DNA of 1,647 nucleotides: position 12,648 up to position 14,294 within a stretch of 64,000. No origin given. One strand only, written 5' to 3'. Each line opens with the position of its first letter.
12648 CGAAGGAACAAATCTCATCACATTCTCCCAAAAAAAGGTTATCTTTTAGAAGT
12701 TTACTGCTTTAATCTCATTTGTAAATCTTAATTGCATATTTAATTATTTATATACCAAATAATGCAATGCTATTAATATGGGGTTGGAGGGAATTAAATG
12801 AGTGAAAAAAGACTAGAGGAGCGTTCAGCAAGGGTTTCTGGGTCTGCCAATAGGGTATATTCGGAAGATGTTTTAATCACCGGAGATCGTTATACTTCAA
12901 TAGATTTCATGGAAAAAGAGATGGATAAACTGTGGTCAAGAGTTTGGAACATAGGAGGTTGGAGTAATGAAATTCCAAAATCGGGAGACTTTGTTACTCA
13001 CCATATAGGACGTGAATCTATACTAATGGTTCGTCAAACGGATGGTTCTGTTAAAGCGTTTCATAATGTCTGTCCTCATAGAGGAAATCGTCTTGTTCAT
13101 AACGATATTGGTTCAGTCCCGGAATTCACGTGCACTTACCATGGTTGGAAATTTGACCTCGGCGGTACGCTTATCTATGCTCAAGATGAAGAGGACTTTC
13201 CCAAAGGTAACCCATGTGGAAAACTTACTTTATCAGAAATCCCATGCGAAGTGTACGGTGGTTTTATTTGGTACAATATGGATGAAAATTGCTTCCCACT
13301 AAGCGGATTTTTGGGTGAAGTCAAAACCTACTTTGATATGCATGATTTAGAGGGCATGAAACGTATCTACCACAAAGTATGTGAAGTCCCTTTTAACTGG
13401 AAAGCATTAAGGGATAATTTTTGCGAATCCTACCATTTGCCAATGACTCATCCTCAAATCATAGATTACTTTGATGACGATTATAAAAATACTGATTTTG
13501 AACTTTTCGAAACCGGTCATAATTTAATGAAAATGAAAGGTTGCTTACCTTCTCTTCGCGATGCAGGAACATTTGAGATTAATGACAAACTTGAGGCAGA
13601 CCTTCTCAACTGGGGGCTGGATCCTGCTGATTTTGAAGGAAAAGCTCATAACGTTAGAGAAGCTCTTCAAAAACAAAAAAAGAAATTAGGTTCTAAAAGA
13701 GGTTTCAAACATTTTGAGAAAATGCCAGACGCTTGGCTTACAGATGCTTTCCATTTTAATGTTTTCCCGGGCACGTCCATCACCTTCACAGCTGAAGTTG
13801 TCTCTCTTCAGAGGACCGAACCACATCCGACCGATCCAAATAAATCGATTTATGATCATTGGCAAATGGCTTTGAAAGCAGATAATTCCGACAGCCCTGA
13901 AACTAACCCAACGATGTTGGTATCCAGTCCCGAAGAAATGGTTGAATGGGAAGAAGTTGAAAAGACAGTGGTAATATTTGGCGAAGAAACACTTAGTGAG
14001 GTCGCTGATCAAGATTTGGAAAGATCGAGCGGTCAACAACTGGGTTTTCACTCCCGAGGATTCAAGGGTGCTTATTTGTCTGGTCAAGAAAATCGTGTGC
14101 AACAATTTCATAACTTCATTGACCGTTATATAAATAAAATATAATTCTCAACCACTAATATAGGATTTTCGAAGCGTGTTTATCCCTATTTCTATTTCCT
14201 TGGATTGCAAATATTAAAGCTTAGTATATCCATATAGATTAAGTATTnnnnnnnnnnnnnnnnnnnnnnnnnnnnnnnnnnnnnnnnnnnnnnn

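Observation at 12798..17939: Rieske oxygenase - OYE/FAD flavoprotein - Rieske oxygenase cluster resembling quaternary-amine or methoxy demethylase systems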

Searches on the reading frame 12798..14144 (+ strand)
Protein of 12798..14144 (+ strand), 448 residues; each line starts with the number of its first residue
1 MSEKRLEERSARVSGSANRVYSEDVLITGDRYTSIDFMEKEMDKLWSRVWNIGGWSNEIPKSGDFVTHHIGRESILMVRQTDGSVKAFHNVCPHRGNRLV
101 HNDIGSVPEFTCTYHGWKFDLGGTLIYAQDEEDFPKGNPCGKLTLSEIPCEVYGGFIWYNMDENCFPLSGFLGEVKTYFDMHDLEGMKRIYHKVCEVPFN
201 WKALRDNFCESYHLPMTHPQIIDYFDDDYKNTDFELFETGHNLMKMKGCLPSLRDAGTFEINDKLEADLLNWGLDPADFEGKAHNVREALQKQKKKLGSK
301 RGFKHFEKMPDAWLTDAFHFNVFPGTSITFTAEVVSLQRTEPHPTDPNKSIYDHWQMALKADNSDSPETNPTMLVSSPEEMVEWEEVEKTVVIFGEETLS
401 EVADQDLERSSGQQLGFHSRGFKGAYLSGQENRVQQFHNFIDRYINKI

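Call 4: search_protein_families(library=pfam, proteins=[window:12798-14144:+])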
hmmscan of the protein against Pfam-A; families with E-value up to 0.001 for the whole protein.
window:12798-14144:+ (448 aa): 2 families
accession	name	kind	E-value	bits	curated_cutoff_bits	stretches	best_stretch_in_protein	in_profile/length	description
PF00848.25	Ring_hydroxyl_A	-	3.5e-31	109.2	24.9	1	185-445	2-206/208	Ring hydroxylating alpha subunit (catalytic domain)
PF00355.32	Rieske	-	8.8e-16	58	20.3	1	56-130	8-80/88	Rieske [2Fe-2S] domain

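Call 5: search_protein_families(library=ncbifam, proteins=[window:12798-14144:+], max_evalue=0.01)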
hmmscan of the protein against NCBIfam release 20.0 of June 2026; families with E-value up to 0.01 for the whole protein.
window:12798-14144:+ (448 aa): 6 families
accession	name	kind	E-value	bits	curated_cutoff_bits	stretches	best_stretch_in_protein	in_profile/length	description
NF058607.1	GlBtMonoOxGbcA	equivalog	2e-39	135.2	670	1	31-226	37-230/420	glycine betaine monooxygenase oxygenase subunit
NF042946.1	3PPDioc_HcaE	equivalog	7.7e-36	124.1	830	1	26-228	15-224/450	3-phenylpropionate/cinnamic acid dioxygenase subunit alpha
TIGR03229.1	benzo_1_2_benA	equivalog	3.5e-24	85.5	780.95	1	30-218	19-215/433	benzoate 1,2-dioxygenase large subunit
TIGR03228.1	anthran_1_2_A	equivalog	3.7e-22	78.6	671.9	1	27-218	16-213/438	anthranilate 1,2-dioxygenase large subunit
NF041684.1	ant_diox_AndAc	equivalog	4.7e-20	71.6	750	1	32-218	28-222/418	anthranilate 1,2-dioxygenase large subunit AndAc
NF052579.1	BetMthstMoxSdmAMthl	equivalog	1e-09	37.9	600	1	61-159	28-124/351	4beta-methylsterol monooxygenase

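Call 10: search_solved_structures(query=window:12798-14144:+, max_evalue=0.001)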
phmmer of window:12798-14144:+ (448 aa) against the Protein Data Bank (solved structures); distinct sequences matched with E-value up to 0.001: 39.
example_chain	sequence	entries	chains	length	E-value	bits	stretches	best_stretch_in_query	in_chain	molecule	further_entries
1uli_A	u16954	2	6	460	2e-33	119.2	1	32-216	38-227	biphenyl dioxygenase large subunit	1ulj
3en1_A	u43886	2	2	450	2.6e-32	115.5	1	31-217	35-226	Benzene 1,2-dioxygenase subunit alpha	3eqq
8k0a_A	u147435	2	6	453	3.7e-32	115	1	26-224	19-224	3-phenylpropionate/cinnamic acid dioxygenase subunit alpha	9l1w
1wql_A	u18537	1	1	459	1.1e-30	110.2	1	30-214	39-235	iron-sulfur protein large subunit of cumene dioxygenase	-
3gzx_A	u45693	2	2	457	1.2e-30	110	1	31-218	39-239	Biphenyl dioxygenase subunit alpha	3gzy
3n0q_A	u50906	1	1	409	8.7e-30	107.2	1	32-244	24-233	Putative aromatic-ring hydroxylating dioxygenase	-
5aeu_A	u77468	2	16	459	3.7e-29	105.1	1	30-216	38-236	BIPHENYL DIOXYGENASE SUBUNIT ALPHA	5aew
2yfi_A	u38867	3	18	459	3.7e-29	105.1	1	30-216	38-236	BIPHENYL DIOXYGENASE SUBUNIT ALPHA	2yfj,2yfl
2xr8_A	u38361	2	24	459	3.7e-29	105.1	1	30-216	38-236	BIPHENYL DIOXYGENASE SUBUNIT ALPHA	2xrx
2xsh_A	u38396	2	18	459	3.8e-29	105.1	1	30-216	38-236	BIPHENYL DIOXYGENASE SUBUNIT ALPHA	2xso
6y9c_A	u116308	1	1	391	5.1e-29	104.6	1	32-232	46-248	Carnitine monooxygenase oxygenase subunit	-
6y8j_A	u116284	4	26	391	5.4e-29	104.6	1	32-232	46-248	Carnitine monooxygenase oxygenase subunit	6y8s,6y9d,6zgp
2gbw_A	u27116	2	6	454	2e-28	102.7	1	36-222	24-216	Biphenyl 2,3-Dioxygenase Alpha Subunit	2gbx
9jp5_A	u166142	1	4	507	9.2e-28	100.5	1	27-223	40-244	Phthalate 3,4-dioxygenase alpha subunit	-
5xbp_A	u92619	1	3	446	5.4e-27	98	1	36-222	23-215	3NT oxygenase alpha subunit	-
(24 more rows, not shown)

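Call 14: find_homologous_proteins(query=window:12798-14144:+, max_evalue=1e-10)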
Query window:12798-14144:+ (448 aa): 663 proteins with E <= 1e-10 among 4090 candidates; the best 120 are listed.
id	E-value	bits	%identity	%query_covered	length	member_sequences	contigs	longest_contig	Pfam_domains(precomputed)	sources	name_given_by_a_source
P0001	0.0e+0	1022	95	100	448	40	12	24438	PF00355.33,PF00848.26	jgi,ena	jgi:phenylpropionate dioxygenase-like ring-hydroxylating dioxygenase large terminal subunit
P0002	8.4e-292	986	90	100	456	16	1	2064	PF00355.33,PF00848.26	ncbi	-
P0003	2.3e-261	886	82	99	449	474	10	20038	PF00355.33,PF00848.26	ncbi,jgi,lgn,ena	jgi:phenylpropionate dioxygenase-like ring-hydroxylating dioxygenase large terminal subunit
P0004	3.8e-243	826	79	99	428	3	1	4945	PF00355.33,PF00848.26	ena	-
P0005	1.7e-237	807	75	99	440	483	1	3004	PF00355.33,PF00848.26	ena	-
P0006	2.5e-234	796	76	98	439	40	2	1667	PF00355.33,PF00848.26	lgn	-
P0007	2.5e-233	793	74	99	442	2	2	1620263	PF00355.33,PF00848.26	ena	-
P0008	5.9e-231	785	73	100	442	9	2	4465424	PF00355.33,PF00848.26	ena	-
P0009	6.9e-227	772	73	98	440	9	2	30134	PF00355.33,PF00848.26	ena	-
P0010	1.3e-225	768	71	100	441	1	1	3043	PF00355.33,PF00848.26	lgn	-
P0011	2.9e-225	767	72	98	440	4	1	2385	PF00355.33,PF00848.26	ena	-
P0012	1.4e-224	764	73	98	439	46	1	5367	PF00355.33,PF00848.26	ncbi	-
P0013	5.7e-224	762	72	98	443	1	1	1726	PF00355.33,PF00848.26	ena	-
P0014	2.5e-221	754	71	99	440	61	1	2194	PF00355.33,PF00848.26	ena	-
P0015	6.9e-220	749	71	98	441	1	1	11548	PF00355.33,PF00848.26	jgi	jgi:phenylpropionate dioxygenase-like ring-hydroxylating dioxygenase large terminal subunit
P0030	5.8e-170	584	56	99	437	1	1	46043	PF00355.33,PF00848.26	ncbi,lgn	-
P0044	1.2e-152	527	53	94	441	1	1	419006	PF00355.33,PF00848.26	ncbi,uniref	ncbi:aromatic ring-hydroxylating dioxygenase subunit alpha [Emcibacter sp. SYSU 3D8]|uniref:aromatic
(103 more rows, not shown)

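Call 15: find_encoding_contigs(protein=P0008, flank=10000, max_places=2)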
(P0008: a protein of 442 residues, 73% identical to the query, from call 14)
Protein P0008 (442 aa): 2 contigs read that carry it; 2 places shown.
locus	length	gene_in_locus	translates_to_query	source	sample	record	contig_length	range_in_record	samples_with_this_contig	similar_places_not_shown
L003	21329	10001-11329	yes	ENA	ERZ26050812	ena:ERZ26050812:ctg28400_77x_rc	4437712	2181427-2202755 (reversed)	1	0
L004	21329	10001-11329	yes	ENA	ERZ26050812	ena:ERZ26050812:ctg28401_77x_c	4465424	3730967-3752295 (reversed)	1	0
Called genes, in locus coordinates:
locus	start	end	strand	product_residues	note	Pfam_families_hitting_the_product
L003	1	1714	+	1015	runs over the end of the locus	PF23952:LRR_EndoS (faint), PF14580:LRR_9 (faint), PF23598:LRR_14 (faint), PF12799:LRR_4, PF13855:LRR_8 (weak), PF12799:LRR_4 (weak), PF13855:LRR_8 (weak)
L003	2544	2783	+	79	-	PF22513:FitA-like_RHH, PF03869:Arc (faint)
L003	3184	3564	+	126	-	-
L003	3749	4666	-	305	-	PF20215:DUF6575 (weak)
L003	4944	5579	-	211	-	PF00730:HhH-GPD, PF00633:HHH, PF10576:EndIII_4Fe-2S (weak)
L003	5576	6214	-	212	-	PF02508:Rnf-Nqr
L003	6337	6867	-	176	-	PF04205:FMN_bind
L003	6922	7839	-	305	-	PF03116:NQR2_RnfD_RnfE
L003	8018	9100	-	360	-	PF13484:Fer4_16 (faint), PF04060:FeS, PF12797:Fer4_2 (faint), PF12837:Fer4_6 (faint), PF14697:Fer4_21, PF13187:Fer4_9 (weak), PF12838:Fer4_7, PF13187:Fer4_9, +6 more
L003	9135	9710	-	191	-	PF02508:Rnf-Nqr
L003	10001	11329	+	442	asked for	PF00355:Rieske, PF00848:Ring_hydroxyl_A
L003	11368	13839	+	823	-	PF07715:Plug, PF00593:TonB_dep_Rec_b-barrel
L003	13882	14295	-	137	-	PF13577:SnoaL_4, PF14534:DUF4440, PF12680:SnoaL_2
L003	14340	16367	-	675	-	PF00133:tRNA-synt_1, PF01406:tRNA-synt_1e (faint), PF01921:tRNA-synt_1f (faint), PF09334:tRNA-synt_1g, PF19303:Anticodon_3, PF01588:tRNA_bind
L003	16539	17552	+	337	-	PF10609:ParA, PF00142:Fer4_NifH (faint), PF01656:CbiA, PF09140:MipZ, PF13614:AAA_31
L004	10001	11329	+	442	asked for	PF00355:Rieske, PF00848:Ring_hydroxyl_A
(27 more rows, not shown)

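Call 16: find_encoding_contigs(protein=P0044, flank=10000, max_places=2)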
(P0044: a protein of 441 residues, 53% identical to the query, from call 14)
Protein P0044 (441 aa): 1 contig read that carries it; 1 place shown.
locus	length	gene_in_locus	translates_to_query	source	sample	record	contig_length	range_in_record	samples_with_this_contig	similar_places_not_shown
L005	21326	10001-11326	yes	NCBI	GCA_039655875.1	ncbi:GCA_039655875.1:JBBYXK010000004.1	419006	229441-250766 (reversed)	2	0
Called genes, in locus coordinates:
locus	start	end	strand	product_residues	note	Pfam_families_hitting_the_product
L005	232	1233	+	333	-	PF03783:CsgG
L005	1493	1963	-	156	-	-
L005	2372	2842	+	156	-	PF13577:SnoaL_4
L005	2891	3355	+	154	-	PF13577:SnoaL_4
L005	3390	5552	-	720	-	PF20256:MoCoBD_2, PF02738:MoCoBD_1, PF20256:MoCoBD_2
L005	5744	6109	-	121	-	PF07110:EthD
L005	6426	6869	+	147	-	-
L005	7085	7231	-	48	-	-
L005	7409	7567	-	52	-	-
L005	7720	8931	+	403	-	PF01979:Amidohydro_1, PF07969:Amidohydro_3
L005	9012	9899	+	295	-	PF03631:Virul_fac_BrkB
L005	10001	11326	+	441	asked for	PF00355:Rieske, PF00848:Ring_hydroxyl_A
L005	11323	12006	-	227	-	PF00440:TetR_N, PF17939:TetR_C_30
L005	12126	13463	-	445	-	PF00083:Sugar_tr (weak), PF03137:OATP (faint), PF07690:MFS_1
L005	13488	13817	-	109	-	PF03992:ABM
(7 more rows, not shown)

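Call 47: search_dna_similar(query=window:12798-14144:+, collection=plasmids, mode=protein, max_rows=25, max_evalue=1e-10)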
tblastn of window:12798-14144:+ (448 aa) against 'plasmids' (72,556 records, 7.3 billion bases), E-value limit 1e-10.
Records with a match: 890; places in all: 1347; records where one place covers at least 80% of the query: 45.
Best place of each record, by identity: <60% 890.
By first word of the organism name: Rhizobium 138; Sinorhizobium 88; Rhodococcus 61; Pseudosulfitobacter 40; Paracoccus 31; Sphingobium 28; Pseudomonas 27; Novosphingobium 23; Burkholderia 21; Paraburkholderia 20; and 125 more.
By predicted mobility (MOB-suite, as given by PLSDB): non-mobilizable 476; conjugative 303; mobilizable 111.
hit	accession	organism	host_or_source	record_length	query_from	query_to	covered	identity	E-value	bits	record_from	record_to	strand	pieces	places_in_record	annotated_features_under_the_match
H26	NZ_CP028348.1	Novosphingobium sp. THN1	cell culture,surface water of Lake Taihu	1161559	3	445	99%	42.5%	1e-107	357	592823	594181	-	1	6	record has no annotation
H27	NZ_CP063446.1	Novosphingobium sp. ES2-1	mixed culture,activated sludge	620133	27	445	94%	44.9%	1e-108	359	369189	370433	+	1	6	aromatic ring-hydroxylating dioxygenase subunit alpha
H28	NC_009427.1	Novosphingobium aromaticivorans DSM 12444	-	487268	27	445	94%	44.4%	5e-107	355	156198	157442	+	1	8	aromatic ring-hydroxylating dioxygenase subunit alpha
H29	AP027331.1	Sphingobium sp. TomTYG65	-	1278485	27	438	92%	44.9%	7e-119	389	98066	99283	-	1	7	hypothetical protein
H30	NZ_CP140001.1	Novosphingobium capsulatum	-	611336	8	445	98%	40.8%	1e-109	362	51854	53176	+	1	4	aromatic ring-hydroxylating dioxygenase subunit alpha | SRPBCC family protein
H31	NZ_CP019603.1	Croceicoccus marinus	-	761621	6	445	98%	40.0%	1e-107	357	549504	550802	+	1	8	aromatic ring-hydroxylating dioxygenase subunit alpha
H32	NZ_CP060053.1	Croceicoccus marinus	prokaryote,marine sediment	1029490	6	445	98%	40.0%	1e-107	357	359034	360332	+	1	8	none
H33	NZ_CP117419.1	Novosphingobium humi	Single cell,Soil from military shooting ...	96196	6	445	98%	39.8%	2e-107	356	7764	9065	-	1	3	aromatic ring-hydroxylating dioxygenase subunit alpha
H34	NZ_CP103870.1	Novosphingobium humi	pure culture,soil biofilm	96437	6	445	98%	39.6%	9e-107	354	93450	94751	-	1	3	aromatic ring-hydroxylating dioxygenase subunit alpha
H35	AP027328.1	Sphingobium sp. TomTYG64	-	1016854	27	445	94%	40.3%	1e-93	316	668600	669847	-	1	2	(2Fe-2S)-binding protein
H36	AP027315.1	Sphingobium sp. TomMM15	-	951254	27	445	94%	40.0%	7e-93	314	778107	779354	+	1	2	hypothetical protein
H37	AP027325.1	Sphingobium sp. TomTYG46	-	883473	27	445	94%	40.0%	9e-93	313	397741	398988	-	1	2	hypothetical protein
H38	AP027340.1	Sphingobium sp. TomTYG73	-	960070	27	445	94%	40.0%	1e-92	313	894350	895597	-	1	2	hypothetical protein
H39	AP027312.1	Sphingobium sp. TomMM7A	-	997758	27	445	94%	40.0%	1e-92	313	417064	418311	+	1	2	hypothetical protein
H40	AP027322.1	Sphingobium sp. TomTYG43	-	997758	27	445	94%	40.0%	1e-92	313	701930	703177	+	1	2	hypothetical protein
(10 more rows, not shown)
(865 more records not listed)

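Call 75: find_encoding_contigs(protein=P0007, flank=8000, max_places=1)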
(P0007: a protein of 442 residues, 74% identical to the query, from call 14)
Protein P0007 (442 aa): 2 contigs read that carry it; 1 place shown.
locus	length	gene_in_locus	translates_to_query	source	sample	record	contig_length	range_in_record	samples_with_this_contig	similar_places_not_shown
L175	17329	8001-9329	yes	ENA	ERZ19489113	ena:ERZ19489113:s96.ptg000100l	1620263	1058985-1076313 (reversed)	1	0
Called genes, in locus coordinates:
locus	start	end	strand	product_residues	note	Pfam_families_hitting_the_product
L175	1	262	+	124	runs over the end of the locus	PF00462:Glutaredoxin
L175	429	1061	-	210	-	PF00929:RNase_T, PF16473:Rv2179c-like (faint)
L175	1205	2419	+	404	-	PF00764:Arginosuc_synth, PF20979:Arginosuc_syn_C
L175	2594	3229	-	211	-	PF00730:HhH-GPD, PF00633:HHH, PF10576:EndIII_4Fe-2S (weak)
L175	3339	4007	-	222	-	PF02508:Rnf-Nqr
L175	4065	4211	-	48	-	-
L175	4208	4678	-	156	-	PF04205:FMN_bind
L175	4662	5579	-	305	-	PF03116:NQR2_RnfD_RnfE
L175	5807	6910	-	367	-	PF13484:Fer4_16 (faint), PF00037:Fer4 (faint), PF04060:FeS, PF12797:Fer4_2 (faint), PF12800:Fer4_4 (faint), PF14697:Fer4_21, PF12838:Fer4_7, PF13187:Fer4_9, +5 more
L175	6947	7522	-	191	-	PF02508:Rnf-Nqr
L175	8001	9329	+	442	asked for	PF00355:Rieske, PF00848:Ring_hydroxyl_A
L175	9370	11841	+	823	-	PF07715:Plug, PF00593:TonB_dep_Rec_b-barrel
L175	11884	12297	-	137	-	PF13577:SnoaL_4, PF14534:DUF4440 (weak), PF12680:SnoaL_2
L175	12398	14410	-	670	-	PF00133:tRNA-synt_1 (weak), PF09334:tRNA-synt_1g, PF01406:tRNA-synt_1e (weak), PF19303:Anticodon_3, PF01588:tRNA_bind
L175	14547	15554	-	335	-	PF12973:Cupin_7, PF07883:Cupin_2 (faint), PF12973:Cupin_7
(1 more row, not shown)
